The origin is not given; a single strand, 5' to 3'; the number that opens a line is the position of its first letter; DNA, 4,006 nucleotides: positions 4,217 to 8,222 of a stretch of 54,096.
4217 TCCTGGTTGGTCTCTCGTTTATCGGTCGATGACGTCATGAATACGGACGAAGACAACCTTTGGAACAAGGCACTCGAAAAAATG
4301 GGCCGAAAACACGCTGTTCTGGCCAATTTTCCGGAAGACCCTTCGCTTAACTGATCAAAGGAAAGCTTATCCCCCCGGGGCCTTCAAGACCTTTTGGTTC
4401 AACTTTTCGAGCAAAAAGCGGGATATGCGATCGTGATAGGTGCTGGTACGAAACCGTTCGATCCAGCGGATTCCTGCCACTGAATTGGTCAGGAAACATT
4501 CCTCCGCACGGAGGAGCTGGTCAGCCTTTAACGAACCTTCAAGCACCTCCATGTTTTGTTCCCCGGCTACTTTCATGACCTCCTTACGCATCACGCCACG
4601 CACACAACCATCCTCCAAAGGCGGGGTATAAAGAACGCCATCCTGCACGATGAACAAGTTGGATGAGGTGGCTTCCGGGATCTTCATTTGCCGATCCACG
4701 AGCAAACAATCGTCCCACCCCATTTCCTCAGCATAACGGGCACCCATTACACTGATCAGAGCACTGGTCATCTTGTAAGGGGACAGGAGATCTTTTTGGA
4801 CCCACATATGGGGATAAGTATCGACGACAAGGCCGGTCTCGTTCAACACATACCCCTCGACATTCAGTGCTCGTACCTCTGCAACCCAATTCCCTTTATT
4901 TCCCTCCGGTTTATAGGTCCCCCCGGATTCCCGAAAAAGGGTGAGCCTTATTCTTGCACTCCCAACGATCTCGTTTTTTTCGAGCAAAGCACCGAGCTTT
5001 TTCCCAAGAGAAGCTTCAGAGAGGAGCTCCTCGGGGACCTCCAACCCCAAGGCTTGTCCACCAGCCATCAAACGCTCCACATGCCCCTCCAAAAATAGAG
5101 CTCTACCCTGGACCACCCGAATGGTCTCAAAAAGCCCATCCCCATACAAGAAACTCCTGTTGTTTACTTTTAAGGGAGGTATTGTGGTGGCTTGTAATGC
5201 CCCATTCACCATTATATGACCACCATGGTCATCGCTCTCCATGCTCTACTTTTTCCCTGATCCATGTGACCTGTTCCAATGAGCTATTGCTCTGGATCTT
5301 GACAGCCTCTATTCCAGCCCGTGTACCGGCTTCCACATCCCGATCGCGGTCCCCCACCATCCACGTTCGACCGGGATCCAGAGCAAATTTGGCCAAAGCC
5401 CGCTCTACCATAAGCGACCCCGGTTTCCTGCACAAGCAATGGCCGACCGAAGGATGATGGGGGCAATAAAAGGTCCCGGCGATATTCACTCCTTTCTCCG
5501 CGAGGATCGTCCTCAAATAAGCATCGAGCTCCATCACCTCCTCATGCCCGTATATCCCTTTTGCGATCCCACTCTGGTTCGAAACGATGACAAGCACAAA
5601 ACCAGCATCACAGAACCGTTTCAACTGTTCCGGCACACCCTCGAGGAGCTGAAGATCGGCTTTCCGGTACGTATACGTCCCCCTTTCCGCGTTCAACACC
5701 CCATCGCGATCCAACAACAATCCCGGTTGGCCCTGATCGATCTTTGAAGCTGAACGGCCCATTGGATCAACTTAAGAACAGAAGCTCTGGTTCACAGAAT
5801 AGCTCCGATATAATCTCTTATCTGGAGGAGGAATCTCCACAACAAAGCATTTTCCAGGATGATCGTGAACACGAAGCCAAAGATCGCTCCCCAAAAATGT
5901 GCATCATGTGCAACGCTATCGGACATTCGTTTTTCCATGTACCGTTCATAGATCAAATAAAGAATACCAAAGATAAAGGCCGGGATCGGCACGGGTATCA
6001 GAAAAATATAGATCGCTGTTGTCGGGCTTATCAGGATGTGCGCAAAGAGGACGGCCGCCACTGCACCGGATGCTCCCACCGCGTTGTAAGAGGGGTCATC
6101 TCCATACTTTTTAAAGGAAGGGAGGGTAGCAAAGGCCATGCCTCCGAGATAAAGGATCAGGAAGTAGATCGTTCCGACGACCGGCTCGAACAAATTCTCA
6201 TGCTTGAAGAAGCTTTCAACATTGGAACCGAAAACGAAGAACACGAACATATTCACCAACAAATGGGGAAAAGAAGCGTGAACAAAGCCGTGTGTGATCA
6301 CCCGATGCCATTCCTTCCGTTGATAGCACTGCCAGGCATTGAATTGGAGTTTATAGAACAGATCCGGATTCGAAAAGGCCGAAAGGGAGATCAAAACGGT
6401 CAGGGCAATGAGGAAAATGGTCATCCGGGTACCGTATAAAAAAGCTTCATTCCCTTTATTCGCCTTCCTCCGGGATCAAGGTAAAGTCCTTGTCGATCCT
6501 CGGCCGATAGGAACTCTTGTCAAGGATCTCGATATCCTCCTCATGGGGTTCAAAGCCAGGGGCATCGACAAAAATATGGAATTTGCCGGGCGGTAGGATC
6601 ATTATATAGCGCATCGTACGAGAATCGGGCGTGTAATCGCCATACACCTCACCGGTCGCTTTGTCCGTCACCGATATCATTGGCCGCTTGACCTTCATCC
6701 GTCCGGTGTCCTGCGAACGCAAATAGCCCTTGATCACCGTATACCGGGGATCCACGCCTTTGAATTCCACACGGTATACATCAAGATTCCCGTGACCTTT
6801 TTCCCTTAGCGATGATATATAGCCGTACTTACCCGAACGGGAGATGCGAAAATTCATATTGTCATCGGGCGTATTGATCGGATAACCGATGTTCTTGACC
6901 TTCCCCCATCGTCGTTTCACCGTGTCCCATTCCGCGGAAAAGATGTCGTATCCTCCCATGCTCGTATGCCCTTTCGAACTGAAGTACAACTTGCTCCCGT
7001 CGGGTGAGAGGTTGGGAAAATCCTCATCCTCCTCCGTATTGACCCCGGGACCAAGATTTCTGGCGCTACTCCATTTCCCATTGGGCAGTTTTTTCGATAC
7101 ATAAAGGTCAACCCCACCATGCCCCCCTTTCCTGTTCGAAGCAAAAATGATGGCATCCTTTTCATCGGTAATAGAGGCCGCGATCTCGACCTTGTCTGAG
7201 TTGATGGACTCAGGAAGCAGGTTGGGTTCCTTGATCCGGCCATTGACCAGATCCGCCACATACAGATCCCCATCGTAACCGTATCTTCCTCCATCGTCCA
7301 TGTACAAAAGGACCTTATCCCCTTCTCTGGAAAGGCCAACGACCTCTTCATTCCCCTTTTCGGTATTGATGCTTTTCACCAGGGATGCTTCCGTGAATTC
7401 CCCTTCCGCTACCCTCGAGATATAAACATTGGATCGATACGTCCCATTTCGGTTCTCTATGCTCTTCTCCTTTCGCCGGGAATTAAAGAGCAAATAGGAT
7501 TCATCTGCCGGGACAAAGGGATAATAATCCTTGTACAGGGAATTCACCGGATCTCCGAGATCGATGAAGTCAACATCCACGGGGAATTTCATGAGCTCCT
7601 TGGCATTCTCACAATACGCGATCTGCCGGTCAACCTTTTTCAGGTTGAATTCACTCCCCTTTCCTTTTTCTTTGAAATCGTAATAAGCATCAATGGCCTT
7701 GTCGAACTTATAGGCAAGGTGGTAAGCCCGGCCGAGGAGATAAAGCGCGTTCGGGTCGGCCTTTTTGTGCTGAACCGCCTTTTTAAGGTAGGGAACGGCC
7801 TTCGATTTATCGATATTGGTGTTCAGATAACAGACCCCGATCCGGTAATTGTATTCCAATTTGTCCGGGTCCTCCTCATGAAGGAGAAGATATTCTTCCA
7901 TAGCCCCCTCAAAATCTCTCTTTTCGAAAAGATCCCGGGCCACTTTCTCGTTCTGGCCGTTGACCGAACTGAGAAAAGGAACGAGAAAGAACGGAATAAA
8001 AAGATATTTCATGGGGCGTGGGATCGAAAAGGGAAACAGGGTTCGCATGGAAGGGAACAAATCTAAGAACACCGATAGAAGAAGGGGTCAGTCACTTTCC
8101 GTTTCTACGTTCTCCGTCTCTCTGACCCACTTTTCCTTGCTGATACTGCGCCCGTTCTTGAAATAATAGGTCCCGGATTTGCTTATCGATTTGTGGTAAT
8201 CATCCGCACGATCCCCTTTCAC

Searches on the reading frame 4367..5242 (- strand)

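Call 7: search_protein_families(library=pfam, proteins=[window:4367-5242:-], max_evalue=10)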
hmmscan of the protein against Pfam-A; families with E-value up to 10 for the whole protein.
window:4367-5242:- (291 aa): 1 family
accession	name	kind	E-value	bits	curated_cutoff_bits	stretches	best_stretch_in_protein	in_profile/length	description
PF01063.24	Aminotran_4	-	5.6e-45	154.3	28.5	1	36-261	1-220/223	Amino-transferase class IV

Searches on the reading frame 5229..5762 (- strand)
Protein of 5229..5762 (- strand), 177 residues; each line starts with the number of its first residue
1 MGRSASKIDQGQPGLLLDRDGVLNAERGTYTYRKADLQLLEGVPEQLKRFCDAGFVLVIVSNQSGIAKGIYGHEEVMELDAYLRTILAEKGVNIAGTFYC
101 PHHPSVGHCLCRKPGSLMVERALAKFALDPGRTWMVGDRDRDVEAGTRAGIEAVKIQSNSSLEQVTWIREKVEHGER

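Call 7: search_protein_families(library=pfam, proteins=[window:5229-5762:-], max_evalue=10)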
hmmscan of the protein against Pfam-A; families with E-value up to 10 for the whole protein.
window:5229-5762:- (177 aa): 5 families
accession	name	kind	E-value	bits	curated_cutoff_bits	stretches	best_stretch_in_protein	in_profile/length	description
PF13242.12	Hydrolase_like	-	1.4e-13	51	22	1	111-159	2-51/75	HAD-hyrolase-like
PF13419.12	HAD_2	-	2.1e-09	38.2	23.8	2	112-154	134-176/178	Haloacid dehalogenase-like hydrolase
PF00702.32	Hydrolase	-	3.3e-07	31.3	26.4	1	29-150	89-191/191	haloacid dehalogenase-like hydrolase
PF08645.17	PNK3P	-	2.5e-05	24.5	22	1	32-128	22-111/161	Polynucleotide kinase 3 phosphatase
PF13344.12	Hydrolase_6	-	0.014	15.8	27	1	16-67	2-43/101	Haloacid dehalogenase-like hydrolase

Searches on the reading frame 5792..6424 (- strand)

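Call 7: search_protein_families(library=pfam, proteins=[window:5792-6424:-], max_evalue=10)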
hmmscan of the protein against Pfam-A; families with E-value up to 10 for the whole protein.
window:5792-6424:- (210 aa): 3 families
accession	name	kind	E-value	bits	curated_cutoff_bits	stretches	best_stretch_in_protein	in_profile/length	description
PF01694.28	Rhomboid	-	5.1e-24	85.5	22.6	1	37-190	2-140/143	Rhomboid domain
PF08551.15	DUF1751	-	0.039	15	22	1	42-94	11-65/99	Eukaryotic integral membrane protein (DUF1751)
PF10947.13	DUF2628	-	0.34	11.9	23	1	144-163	22-41/93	Protein of unknown function (DUF2628)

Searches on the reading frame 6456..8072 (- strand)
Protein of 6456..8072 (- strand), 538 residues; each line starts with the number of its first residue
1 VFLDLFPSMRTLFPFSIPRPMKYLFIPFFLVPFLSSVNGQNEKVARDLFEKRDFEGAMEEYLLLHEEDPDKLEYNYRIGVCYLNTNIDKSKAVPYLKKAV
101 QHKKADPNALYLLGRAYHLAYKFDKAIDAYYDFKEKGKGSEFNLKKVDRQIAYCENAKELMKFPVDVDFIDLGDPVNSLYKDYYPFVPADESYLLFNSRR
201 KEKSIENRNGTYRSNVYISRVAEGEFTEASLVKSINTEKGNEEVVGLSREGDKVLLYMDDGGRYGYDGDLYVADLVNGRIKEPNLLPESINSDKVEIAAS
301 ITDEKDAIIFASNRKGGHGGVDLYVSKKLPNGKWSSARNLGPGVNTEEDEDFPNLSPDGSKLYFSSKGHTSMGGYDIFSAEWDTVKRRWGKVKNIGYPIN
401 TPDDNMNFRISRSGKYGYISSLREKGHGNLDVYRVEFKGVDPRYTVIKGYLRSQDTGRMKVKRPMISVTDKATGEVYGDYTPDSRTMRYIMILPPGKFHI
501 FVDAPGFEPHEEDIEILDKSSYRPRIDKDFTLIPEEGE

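Call 3: search_protein_families(library=pfam, proteins=[window:6456-8072:-], max_evalue=0.1)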
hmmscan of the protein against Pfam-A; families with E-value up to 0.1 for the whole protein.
window:6456-8072:- (538 aa): 8 families
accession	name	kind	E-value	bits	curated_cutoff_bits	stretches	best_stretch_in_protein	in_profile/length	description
PF07676.18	PD40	-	1.2e-11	44.7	20.9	1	344-378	5-37/38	WD40-like Beta Propeller Repeat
PF14559.12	TPR_19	-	3.7e-05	24.4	25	1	91-128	9-46/68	Tetratricopeptide repeat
PF13432.12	TPR_16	-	9.1e-05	23.3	32.7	1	91-132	15-56/65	Tetratricopeptide repeat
PF13174.12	TPR_6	-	0.00036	21.4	26.3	0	109-135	2-28/33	Tetratricopeptide repeat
PF07719.23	TPR_2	-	0.0026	18.2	27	0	108-130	2-24/34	Tetratricopeptide repeat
PF13414.12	TPR_11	-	0.0053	16.9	26.8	0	96-118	17-39/42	TPR repeat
PF12895.13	ANAPC3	-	0.015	16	27.2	1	64-130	15-79/82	Anaphase-promoting complex, cyclosome, subunit 3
PF13431.12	TPR_17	-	0.018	15.7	24.4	0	96-127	2-33/34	Tetratricopeptide repeat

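Call 4: search_protein_families(library=ncbifam, proteins=[window:6456-8072:-], max_evalue=0.1)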
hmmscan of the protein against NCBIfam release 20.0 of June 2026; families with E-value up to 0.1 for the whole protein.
window:6456-8072:- (538 aa): 7 families
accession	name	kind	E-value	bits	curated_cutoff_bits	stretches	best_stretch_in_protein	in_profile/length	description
NF053607.1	CHU_0125_OmpA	equivalog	1.9e-63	215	620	1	24-456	4-429/639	CHU_0125 family OmpA-like outer membrane integrity protein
NF052230.1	T9SS_PorE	exception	3.8e-41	141.1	600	1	39-458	19-436/648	PorE family type IX secretion system protein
NF040959.1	MamA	equivalog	1.2e-08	34.7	200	1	58-130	91-162/204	magnetosome protein MamA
TIGR02917.1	PEP_TPR_lipo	equivalog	0.00017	19.6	312.2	1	66-134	50-117/899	XrtA/PEP-CTERM system TPR-repeat protein PrsT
NF002725.1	PRK02603.1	equivalog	0.005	16.9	143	1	58-119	58-118/173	photosystem I assembly protein Ycf3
NF047371.1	FlcA_CTERM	equivalog_domain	0.0069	14.9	300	1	48-130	449-530/646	periplasmic flagellar collar protein FlcA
TIGR02795.1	tol_pal_ybgF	equivalog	0.059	14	90.1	0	104-136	36-68/119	tol-pal system protein YbgF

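Call 9: find_related_loci(query=window:6456-8072:-, collection=genome_contigs, flank=10000)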
Query window:6456-8072:- (538 aa) in genome_contigs; peptide patterns used: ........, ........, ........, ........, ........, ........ (x = any residue, [..] = any of these).
47 stretches matched a pattern; 11 encode a relative of the query (tblastn E <= 1e-3); 11 distinct loci.
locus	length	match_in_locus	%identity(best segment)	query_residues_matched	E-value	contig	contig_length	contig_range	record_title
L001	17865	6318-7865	56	18-535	0e+0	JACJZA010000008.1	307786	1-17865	MAG: Flavobacteriales bacterium isolate HK-STAS-BACT-52 HK-STAS-BACT-52_8, whole genome shotgun sequence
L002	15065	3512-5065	53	9-532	2e-179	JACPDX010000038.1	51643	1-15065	MAG: Bacteroidetes bacterium isolate NC_groundwater_320_Ag_B-0.1um_33_10 GD18-4_B1_scaffold_383283, whole genome shotgun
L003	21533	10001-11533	54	25-534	2e-178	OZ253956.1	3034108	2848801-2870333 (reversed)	MAG: Vicingaceae bacterium isolate 46683767-01c6-455e-94b2-b5cb87c916ac genome assembly, chromosome: 1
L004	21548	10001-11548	52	3-532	1e-177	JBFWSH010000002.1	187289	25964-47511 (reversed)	MAG: Flavobacteriales bacterium isolate CA_2019_TPBF_225 NODE_742_length_187289_cov_10.535157_TPBF, whole genome shotgun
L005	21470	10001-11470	53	43-535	2e-168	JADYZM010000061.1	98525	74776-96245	MAG: Flavobacteriales bacterium isolate SJ571 c_000001322148, whole genome shotgun sequence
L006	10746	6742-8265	54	21-532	6e-180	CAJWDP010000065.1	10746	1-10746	MAG TPA_asm: uncultured Flavobacteriales bacterium isolate ERR599029_bin.105_MetaBAT_v2.12.1_MAG genome assembly, contig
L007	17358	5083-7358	37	21-534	2e-109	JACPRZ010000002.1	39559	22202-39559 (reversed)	MAG: Bacteroidetes bacterium isolate NC_groundwater_692_Ag_S-0.2um_43_10 S36_SO-2_scaffold_12812, whole genome shotgun s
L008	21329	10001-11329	41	24-454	5e-109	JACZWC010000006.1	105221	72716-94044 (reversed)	MAG: Bacteroidetes bacterium isolate B1T1B10 B1T1B10_NODE52, whole genome shotgun sequence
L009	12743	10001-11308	40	43-480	3e-97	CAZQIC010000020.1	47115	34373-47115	MAG TPA_asm: uncultured Bacteroidia bacterium isolate SRP128246_co1_439 genome assembly, contig: NODE_902_length_47115_c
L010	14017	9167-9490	31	316-433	8e-7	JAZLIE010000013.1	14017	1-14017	MAG: Candidatus Enterocola sp. isolate T1900044979_TA20190041.MAGScoT_cleanbin_000009 SGB_4073_k141_1097056, whole genom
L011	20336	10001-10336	29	295-410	8e-6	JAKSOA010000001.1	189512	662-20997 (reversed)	MAG: Paludibacteraceae bacterium isolate Horse_feces165 MAG165_1, whole genome shotgun sequence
